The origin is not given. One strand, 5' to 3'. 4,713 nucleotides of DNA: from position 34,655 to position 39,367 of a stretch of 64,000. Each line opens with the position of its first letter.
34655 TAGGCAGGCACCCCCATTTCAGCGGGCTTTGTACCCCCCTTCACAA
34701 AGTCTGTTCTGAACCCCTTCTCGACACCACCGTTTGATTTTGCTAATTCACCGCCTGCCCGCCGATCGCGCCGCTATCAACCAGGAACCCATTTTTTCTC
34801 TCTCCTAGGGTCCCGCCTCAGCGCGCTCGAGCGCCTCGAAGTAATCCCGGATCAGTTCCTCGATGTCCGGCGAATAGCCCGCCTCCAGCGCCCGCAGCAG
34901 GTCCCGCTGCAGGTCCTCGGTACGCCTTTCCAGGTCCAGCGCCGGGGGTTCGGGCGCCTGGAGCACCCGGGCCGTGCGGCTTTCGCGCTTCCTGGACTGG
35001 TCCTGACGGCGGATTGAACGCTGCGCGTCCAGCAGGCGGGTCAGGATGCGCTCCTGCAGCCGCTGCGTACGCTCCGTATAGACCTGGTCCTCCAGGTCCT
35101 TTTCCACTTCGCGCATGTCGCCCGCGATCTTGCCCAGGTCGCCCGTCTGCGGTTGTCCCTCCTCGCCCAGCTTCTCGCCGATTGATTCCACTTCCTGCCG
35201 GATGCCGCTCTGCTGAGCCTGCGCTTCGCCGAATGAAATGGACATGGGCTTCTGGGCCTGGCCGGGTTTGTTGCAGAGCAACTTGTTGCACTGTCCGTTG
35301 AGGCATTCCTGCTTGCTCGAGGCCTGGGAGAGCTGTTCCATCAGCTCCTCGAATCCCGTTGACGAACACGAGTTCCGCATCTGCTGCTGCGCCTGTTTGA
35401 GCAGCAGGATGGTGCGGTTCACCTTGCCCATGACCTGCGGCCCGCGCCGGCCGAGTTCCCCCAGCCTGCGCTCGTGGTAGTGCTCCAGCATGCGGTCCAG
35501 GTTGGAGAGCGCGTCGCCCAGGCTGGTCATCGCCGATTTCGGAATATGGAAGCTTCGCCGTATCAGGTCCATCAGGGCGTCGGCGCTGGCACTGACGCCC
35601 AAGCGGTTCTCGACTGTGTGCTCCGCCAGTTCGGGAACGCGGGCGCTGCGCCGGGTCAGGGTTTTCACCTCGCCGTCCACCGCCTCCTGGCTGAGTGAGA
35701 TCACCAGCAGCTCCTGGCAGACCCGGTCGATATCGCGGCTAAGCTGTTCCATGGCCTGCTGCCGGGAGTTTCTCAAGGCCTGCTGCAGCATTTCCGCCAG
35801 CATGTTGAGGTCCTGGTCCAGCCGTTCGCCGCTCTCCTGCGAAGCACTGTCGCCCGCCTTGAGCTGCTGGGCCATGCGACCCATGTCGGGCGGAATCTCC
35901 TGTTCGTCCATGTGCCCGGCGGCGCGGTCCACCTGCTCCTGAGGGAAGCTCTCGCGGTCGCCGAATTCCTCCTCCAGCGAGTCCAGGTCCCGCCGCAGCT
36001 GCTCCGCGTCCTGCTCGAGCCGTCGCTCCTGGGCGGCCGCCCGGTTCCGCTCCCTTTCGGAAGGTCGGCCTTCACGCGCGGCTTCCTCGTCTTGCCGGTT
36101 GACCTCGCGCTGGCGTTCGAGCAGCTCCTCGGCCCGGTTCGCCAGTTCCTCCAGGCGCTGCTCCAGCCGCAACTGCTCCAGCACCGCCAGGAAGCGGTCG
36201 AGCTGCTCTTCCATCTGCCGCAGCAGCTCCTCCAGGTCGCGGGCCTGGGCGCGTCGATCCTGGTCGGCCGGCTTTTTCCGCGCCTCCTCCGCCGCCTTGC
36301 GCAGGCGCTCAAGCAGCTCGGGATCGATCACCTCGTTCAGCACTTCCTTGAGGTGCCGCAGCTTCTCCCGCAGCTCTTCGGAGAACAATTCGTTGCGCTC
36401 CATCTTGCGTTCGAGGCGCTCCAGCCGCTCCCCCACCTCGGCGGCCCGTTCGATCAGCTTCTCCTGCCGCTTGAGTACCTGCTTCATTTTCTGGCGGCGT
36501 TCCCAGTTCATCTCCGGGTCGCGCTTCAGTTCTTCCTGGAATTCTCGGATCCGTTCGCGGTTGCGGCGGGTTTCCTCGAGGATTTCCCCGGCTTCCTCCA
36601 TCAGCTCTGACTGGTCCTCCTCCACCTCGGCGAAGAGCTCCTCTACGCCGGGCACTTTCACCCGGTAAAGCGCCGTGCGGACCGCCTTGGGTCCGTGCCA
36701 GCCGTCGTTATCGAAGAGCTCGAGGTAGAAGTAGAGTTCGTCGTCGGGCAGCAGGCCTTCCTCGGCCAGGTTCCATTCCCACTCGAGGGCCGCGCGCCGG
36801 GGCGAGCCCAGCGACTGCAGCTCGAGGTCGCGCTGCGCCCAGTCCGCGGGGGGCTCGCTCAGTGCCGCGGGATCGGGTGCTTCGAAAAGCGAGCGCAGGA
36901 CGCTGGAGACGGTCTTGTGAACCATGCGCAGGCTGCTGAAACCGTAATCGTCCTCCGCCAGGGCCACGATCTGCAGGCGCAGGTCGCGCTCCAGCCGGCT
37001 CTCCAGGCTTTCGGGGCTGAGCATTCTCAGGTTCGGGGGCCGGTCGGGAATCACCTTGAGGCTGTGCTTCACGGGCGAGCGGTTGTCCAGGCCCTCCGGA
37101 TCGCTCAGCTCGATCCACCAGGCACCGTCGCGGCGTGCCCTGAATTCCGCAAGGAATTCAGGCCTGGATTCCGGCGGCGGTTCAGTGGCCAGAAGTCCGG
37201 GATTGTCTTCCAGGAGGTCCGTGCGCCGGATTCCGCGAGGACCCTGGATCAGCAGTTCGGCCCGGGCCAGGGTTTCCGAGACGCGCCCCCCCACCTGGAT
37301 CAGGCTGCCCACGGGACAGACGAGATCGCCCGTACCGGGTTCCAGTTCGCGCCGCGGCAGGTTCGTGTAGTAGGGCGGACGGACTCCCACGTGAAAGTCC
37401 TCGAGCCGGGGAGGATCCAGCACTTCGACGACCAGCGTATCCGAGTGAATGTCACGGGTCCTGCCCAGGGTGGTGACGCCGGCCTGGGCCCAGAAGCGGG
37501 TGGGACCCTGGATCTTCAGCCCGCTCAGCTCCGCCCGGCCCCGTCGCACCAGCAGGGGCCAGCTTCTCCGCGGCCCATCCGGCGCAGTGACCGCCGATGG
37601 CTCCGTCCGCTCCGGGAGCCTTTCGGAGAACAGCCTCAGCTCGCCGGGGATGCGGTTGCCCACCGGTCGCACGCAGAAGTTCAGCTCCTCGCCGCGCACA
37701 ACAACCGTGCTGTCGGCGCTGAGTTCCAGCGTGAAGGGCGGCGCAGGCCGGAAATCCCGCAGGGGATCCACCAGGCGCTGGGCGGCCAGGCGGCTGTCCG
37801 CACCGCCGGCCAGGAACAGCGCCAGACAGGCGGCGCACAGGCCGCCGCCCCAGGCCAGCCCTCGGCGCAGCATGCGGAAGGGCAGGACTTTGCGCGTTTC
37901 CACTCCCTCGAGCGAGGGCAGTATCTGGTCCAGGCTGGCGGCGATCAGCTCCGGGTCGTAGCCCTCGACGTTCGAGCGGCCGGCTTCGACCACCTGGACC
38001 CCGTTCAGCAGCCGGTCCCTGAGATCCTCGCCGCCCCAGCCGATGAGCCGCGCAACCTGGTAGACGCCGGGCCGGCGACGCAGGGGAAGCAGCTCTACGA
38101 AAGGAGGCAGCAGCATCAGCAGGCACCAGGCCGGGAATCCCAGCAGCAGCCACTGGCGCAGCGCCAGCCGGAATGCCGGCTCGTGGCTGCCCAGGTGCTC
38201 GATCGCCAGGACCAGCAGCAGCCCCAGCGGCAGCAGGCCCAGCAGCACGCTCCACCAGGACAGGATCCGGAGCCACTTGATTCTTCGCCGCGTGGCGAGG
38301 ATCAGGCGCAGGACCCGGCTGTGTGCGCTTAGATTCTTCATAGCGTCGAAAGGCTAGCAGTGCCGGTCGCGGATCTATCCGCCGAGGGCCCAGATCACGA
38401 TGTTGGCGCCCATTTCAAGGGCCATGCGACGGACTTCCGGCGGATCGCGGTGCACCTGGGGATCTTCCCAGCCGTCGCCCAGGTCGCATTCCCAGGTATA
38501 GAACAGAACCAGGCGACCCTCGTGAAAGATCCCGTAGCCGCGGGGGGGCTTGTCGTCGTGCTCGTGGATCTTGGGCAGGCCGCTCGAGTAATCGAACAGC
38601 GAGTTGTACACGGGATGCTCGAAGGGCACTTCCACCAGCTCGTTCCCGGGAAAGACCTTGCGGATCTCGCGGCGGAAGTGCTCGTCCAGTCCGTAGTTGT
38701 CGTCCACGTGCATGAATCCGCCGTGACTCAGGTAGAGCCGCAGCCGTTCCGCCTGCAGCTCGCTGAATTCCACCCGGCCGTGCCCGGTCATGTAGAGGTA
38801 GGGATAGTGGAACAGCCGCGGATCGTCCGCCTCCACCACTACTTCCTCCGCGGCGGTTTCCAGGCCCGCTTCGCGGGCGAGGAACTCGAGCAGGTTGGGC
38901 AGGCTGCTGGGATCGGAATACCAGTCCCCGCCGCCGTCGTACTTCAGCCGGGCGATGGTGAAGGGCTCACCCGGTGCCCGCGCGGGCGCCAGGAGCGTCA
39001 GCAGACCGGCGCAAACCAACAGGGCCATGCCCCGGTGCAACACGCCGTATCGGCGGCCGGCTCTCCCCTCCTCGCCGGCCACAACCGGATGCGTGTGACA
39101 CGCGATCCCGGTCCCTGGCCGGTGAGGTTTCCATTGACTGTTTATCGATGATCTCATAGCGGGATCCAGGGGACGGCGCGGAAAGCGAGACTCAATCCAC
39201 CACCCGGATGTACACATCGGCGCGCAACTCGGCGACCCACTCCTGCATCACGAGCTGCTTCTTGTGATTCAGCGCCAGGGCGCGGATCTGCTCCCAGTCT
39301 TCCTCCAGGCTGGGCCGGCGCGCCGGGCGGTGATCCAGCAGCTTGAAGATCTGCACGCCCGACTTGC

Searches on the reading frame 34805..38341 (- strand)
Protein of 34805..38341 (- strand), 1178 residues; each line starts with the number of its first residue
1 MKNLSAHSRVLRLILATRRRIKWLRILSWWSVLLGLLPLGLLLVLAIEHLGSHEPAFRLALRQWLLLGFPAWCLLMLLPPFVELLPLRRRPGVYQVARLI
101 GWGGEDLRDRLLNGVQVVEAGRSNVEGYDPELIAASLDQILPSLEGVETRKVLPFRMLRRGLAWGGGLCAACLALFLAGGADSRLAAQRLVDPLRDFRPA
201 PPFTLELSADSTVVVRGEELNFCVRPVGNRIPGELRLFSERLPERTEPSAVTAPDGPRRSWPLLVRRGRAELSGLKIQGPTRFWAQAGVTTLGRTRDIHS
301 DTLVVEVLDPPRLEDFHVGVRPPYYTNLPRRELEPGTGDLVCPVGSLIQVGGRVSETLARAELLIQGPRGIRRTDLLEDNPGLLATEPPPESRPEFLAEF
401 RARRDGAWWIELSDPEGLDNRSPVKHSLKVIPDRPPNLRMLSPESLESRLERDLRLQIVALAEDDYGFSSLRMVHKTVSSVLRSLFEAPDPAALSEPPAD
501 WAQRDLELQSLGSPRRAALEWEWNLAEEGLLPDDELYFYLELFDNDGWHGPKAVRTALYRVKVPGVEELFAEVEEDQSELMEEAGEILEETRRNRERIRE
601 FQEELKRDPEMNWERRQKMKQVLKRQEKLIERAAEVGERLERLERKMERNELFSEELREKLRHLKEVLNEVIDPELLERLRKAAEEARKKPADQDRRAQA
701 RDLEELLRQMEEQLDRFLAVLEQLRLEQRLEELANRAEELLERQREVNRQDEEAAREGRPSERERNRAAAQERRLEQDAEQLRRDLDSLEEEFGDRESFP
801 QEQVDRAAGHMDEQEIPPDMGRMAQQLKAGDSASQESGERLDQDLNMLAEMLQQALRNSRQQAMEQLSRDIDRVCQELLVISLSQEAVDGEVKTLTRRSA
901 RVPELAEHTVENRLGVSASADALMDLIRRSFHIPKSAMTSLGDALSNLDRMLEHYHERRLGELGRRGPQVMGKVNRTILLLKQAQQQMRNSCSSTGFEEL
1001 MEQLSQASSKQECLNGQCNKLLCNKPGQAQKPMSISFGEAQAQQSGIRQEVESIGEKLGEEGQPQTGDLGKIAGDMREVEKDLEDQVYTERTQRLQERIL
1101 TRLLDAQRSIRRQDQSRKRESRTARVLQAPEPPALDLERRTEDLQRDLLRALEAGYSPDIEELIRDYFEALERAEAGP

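Call 15: search_protein_families(library=pfam, proteins=[window:34805-38341:-], max_evalue=0.001)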
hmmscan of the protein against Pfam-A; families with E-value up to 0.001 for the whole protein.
window:34805-38341:- (1178 aa): 1 family
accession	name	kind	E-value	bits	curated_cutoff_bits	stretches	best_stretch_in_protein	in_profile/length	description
PF13779.11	DUF4175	-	1.7e-08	33.4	27.3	1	318-529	188-363/825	Domain of unknown function (DUF4175)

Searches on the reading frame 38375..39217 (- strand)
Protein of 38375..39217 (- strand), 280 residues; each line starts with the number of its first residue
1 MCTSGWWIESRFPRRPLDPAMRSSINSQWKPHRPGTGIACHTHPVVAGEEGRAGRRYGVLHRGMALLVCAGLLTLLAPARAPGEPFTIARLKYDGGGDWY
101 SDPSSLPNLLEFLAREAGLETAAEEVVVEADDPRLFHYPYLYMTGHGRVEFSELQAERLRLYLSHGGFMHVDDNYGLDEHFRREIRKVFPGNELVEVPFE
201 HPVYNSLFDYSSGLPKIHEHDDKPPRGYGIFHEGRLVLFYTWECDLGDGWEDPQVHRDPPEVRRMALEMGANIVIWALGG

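Call 15: search_protein_families(library=pfam, proteins=[window:38375-39217:-], max_evalue=0.001)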
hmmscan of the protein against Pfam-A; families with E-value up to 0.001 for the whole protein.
window:38375-39217:- (280 aa): 1 family
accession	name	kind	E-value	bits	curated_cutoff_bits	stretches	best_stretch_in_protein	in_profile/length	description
PF13709.12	DUF4159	-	8.7e-66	221.7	25.9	1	87-278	1-202/202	Domain of unknown function (DUF4159)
